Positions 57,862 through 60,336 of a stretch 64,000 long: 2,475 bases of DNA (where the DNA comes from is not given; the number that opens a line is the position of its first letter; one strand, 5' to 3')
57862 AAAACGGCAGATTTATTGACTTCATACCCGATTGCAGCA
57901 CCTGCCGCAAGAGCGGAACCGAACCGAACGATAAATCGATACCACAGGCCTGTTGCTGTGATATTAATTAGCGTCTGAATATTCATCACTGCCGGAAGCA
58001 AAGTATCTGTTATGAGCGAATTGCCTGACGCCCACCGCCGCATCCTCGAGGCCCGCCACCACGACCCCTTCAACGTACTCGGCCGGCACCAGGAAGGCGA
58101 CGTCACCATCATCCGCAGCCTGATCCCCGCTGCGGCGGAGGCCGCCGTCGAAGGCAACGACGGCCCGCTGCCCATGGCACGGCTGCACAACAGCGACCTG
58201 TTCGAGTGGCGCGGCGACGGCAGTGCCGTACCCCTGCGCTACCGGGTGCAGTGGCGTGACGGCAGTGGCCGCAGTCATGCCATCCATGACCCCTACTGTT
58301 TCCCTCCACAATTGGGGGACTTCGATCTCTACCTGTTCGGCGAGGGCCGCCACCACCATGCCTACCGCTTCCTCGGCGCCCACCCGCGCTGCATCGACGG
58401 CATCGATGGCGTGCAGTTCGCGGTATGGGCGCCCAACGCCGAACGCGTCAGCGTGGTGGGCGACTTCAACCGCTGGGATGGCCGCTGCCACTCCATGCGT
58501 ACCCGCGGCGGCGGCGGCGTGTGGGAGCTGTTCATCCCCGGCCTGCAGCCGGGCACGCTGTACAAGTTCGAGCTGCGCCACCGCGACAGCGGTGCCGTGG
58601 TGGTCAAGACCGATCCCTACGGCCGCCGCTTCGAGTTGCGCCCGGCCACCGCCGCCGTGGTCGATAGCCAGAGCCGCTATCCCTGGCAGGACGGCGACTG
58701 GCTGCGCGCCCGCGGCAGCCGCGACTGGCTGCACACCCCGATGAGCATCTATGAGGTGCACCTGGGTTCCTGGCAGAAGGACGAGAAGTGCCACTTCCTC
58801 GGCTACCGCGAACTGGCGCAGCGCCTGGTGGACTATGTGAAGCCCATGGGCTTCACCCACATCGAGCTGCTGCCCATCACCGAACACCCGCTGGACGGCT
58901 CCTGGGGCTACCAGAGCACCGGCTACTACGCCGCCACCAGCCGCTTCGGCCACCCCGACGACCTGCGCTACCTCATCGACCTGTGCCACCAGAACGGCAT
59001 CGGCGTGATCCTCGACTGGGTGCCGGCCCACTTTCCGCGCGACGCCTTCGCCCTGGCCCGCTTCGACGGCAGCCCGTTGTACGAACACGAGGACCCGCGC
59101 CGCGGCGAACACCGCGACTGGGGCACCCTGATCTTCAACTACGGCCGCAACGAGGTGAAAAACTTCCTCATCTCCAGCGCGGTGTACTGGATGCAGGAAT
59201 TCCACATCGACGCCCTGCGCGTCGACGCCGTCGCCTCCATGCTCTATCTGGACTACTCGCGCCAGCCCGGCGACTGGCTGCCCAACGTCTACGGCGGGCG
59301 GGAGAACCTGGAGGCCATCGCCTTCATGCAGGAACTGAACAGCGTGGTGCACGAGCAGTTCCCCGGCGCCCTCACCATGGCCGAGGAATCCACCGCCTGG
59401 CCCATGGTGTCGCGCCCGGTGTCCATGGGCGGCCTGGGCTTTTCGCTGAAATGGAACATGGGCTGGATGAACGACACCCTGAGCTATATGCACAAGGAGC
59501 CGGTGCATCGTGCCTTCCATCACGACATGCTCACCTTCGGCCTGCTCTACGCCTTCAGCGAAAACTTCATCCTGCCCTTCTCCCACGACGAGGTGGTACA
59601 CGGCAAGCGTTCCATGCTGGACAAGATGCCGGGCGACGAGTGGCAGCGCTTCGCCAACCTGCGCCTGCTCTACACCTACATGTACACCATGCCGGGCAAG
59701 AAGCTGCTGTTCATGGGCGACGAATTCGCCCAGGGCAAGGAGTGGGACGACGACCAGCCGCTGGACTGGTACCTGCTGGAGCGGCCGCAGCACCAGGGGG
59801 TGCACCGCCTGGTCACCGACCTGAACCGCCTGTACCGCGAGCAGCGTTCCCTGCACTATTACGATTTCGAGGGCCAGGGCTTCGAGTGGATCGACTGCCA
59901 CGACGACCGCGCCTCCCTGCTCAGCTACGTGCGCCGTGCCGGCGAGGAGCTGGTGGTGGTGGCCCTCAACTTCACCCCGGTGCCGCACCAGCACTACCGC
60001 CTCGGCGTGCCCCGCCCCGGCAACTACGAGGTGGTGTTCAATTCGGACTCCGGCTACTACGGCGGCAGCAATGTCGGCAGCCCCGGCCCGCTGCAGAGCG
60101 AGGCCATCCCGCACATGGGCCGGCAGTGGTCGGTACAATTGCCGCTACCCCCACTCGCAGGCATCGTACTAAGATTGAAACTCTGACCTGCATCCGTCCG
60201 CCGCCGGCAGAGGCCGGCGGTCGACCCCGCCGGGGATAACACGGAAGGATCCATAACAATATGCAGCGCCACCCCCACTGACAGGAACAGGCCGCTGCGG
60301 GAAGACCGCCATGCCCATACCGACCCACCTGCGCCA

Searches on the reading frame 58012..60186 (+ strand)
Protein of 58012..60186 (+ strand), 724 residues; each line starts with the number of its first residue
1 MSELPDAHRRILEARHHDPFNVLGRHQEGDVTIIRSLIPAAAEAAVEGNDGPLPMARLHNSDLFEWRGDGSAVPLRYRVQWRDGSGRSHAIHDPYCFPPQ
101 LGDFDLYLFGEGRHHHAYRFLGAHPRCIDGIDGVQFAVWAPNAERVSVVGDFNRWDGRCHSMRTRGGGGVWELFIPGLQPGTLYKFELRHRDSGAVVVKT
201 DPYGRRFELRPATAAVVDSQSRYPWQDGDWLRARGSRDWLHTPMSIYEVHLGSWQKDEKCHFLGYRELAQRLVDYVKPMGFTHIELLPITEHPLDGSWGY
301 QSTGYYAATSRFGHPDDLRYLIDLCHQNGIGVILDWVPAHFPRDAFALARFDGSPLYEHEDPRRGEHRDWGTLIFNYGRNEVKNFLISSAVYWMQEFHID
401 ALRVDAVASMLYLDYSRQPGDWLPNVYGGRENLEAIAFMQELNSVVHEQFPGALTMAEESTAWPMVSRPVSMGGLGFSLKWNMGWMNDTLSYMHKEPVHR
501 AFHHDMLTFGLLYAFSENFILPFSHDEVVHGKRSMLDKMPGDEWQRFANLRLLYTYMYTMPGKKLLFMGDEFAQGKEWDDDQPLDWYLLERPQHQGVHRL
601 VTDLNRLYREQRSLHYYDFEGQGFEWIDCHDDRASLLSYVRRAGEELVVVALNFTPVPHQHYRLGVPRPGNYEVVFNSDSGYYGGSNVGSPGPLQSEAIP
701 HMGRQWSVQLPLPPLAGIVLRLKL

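Call 76: search_protein_families(library=pfam, proteins=[window:58012-60186:+], max_evalue=0.0001)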
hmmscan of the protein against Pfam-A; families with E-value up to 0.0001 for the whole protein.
window:58012-60186:+ (724 aa): 4 families
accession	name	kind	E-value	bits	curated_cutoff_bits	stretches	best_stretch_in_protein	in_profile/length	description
PF02922.24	CBM_48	-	1.4e-26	93.1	22.4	1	121-204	2-83/83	Carbohydrate-binding module 48 (Isoamylase N-terminal domain)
PF22019.2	GlgB_N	-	6e-26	90.8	27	2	9-95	6-94/94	alpha-1,4-glucan branching enzyme GlgB, N-terminal domain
PF02806.24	Alpha-amylase_C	-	1.2e-22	80.5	21.2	1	626-722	1-94/95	Alpha amylase, C-terminal all-beta domain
PF00128.31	Alpha-amylase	-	1.6e-18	67.7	22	1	273-344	25-95/446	Alpha amylase, catalytic domain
